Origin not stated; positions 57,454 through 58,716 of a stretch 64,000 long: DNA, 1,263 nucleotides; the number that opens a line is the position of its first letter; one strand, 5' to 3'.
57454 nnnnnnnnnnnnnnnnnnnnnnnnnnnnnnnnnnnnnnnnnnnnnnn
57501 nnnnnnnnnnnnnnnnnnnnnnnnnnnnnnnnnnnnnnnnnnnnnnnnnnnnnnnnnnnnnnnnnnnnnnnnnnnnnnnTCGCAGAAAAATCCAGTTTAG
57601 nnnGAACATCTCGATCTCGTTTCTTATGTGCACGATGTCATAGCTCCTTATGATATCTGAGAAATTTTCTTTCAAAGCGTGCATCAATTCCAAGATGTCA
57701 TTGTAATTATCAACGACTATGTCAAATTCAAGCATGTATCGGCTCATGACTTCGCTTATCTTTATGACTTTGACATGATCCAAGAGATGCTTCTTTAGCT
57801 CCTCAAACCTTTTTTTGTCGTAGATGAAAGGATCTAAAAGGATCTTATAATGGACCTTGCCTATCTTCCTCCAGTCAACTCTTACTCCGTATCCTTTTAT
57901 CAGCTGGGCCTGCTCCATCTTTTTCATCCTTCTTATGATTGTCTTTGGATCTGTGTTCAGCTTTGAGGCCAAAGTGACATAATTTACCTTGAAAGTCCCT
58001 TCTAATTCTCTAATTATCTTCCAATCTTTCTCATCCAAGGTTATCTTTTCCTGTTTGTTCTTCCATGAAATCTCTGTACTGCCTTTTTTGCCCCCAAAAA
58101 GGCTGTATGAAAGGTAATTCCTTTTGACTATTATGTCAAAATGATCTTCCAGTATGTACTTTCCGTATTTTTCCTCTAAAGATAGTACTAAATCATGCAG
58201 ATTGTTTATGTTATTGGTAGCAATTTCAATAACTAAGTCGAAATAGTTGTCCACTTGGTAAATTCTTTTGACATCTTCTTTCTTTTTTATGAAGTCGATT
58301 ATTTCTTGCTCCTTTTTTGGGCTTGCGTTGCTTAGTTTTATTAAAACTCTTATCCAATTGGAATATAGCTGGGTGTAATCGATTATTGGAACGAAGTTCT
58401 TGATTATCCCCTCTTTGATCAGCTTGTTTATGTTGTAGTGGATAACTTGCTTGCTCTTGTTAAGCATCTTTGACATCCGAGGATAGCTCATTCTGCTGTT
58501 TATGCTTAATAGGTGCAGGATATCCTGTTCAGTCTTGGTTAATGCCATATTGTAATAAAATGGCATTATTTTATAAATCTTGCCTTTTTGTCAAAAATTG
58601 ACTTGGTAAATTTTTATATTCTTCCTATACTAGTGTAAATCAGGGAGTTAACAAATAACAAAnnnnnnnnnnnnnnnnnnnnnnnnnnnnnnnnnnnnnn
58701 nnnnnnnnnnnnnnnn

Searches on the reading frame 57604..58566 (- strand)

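Call 3: search_protein_families(library=pfam, proteins=[window:57604-58566:-], max_evalue=1)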
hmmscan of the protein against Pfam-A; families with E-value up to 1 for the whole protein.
window:57604-58566:- (321 aa): 12 families
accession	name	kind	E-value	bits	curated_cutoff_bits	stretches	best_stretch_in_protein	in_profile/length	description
PF13412.12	HTH_24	-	1.2e-16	60.4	21.9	2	9-56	1-48/48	Winged helix-turn-helix DNA-binding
PF13404.12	HTH_AsnC-type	-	1.9e-12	47.3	27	2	177-218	1-42/42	AsnC-type helix-turn-helix domain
PF25212.1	HVO_A0114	-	7.1e-07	29.4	27.6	2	176-224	19-67/84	HVO_A0114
PF13545.12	HTH_Crp_2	-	3.1e-05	24.3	27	1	193-227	22-56/70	Crp-like helix-turn-helix domain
PF01047.28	MarR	-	0.00012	22.3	24.6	1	182-224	6-48/59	MarR family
PF08279.18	HTH_11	-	0.00018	21.8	25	1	13-60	2-45/55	HTH domain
PF04182.18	B-block_TFIIIC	-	0.00062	20.2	22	0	198-228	23-53/73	B-block binding subunit of TFIIIC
PF12840.13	HTH_20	-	0.00083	19.7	27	1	13-56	6-49/51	Helix-turn-helix domain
PF01037.27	AsnC_trans_reg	-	0.001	19.4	25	1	74-129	1-54/73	Lrp/AsnC ligand binding domain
PF13730.12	HTH_36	-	0.013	15.8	25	0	197-223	29-55/55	Helix-turn-helix domain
PF12802.13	MarR_2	-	0.036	14.7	27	1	12-55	6-50/61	MarR family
PF05491.19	RuvB_C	-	0.22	11.9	24.7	0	177-212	4-42/72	RuvB C-terminal winged helix domain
